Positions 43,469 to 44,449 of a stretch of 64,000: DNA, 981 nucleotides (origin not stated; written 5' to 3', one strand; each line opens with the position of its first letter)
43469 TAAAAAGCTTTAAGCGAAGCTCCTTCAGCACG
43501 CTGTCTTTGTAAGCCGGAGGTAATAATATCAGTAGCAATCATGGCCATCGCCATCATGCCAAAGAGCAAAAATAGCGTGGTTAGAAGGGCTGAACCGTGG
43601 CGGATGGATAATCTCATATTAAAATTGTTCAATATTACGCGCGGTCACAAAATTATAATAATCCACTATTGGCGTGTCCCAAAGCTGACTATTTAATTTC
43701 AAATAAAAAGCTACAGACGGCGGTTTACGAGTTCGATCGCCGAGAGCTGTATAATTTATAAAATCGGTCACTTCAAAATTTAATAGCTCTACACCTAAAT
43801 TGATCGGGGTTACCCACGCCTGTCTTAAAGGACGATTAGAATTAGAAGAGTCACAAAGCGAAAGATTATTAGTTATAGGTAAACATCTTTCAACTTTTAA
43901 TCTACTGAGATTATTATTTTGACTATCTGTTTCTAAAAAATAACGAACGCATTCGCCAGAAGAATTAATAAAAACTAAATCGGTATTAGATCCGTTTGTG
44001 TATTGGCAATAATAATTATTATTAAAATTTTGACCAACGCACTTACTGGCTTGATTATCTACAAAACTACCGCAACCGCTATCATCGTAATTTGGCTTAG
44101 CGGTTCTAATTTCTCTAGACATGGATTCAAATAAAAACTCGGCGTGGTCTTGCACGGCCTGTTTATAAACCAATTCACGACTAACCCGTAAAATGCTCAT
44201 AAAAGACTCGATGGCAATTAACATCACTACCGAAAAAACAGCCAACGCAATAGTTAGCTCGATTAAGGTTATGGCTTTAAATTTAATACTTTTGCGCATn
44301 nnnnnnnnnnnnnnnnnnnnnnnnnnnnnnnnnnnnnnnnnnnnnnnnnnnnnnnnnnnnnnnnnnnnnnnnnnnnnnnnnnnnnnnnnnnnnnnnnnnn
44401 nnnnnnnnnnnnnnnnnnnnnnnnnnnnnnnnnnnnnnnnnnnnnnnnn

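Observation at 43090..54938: Two parallel four-gene minor-pilin modules in one 12-kb pilus cluster, one plain and one decorated with lectin-like domains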

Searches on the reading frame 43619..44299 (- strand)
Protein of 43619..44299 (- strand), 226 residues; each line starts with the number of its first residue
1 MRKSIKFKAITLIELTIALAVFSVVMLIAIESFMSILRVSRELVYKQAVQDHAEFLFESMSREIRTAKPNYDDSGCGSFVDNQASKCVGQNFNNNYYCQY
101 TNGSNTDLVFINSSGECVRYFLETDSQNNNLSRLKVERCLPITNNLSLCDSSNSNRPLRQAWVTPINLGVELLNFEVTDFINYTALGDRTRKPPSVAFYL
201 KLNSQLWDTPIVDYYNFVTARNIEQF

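Call 3: search_protein_families(library=pfam, max_evalue=0.1, proteins=[window:43619-44299:-])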
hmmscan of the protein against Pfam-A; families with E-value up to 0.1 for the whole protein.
window:43619-44299:- (226 aa): 1 family
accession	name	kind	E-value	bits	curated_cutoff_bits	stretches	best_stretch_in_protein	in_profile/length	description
PF07963.17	N_methyl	-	0.00021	21.2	21.2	1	8-30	5-27/27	Prokaryotic N-terminal methylation motif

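Call 13: search_protein_families(library=ncbifam, max_evalue=1, proteins=[window:43619-44299:-])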
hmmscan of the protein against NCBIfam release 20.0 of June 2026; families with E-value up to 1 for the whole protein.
window:43619-44299:- (226 aa): 8 families
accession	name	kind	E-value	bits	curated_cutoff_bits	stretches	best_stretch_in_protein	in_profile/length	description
NF041013.1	T4P_ComGE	equivalog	0.00022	21.2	49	1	6-50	2-46/83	competence type IV pilus minor pilin ComGE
TIGR02599.1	TIGR02599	subfamily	0.003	16.8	256.5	1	9-70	1-62/361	Verru_Chthon cassette protein C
NF007848.0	PRK10557.1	equivalog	0.0058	16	120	1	3-102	6-105/192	prepilin peptidase-dependent protein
TIGR01707.1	gspI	equivalog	0.018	15.5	44.35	1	10-36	2-28/101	type II secretion system minor pseudopilin GspI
TIGR02532.1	IV_pilin_GFxxxE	domain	0.027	14.3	16.3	1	11-30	5-24/24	prepilin-type N-terminal cleavage/methylation domain-containing protein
NF040999.1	pilin_ComGC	equivalog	0.041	14.1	75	1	8-31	2-25/84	competence type IV pilus major pilin ComGC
TIGR01711.1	gspJ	equivalog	0.073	12.9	64.85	1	10-90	3-84/192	type II secretion system minor pseudopilin GspJ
NF053679.1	CysteaSynCapA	equivalog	0.088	11.6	600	1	8-113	66-164/329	cysteate synthase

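Call 51: search_protein_families(library=pfam, alignment_id=A11, max_evalue=0.1)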
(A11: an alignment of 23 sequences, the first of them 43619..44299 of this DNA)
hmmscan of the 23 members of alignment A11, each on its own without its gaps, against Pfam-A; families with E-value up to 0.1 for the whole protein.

A. member 1, window:43619-44299:- (226 aa): 1 family
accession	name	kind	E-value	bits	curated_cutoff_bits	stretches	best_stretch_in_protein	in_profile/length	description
PF07963.17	N_methyl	-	0.00021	21.2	21.2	1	8-30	5-27/27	Prokaryotic N-terminal methylation motif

B. families by the number of members that match (of 23 scanned): 10 families
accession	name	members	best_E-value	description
PF07963.17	N_methyl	23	1.5e-08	Prokaryotic N-terminal methylation motif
PF16964.10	TadF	1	0.012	Putative tight adherence pilin protein F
PF07379.16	DUF1494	1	0.016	Protein of unknown function (DUF1494)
PF19277.4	GPAT_C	1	0.034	Glycerol-3-phosphate acyltransferase C-terminal region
PF23906.1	DUF7248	1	0.035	Family of unknown function (DUF7248)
PF23775.1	Beta-prop_RIG_2nd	1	0.046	RIG second beta-propeller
PF09167.16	DUF1942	1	0.059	Domain of unknown function (DUF1942)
PF15330.11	SIT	1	0.067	SHP2-interacting transmembrane adaptor protein, SIT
PF22342.1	T3SS_CopN_3rd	1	0.077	T3SS, Low calcium response E, third helical domain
PF14221.11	DUF4330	1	0.085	Domain of unknown function (DUF4330)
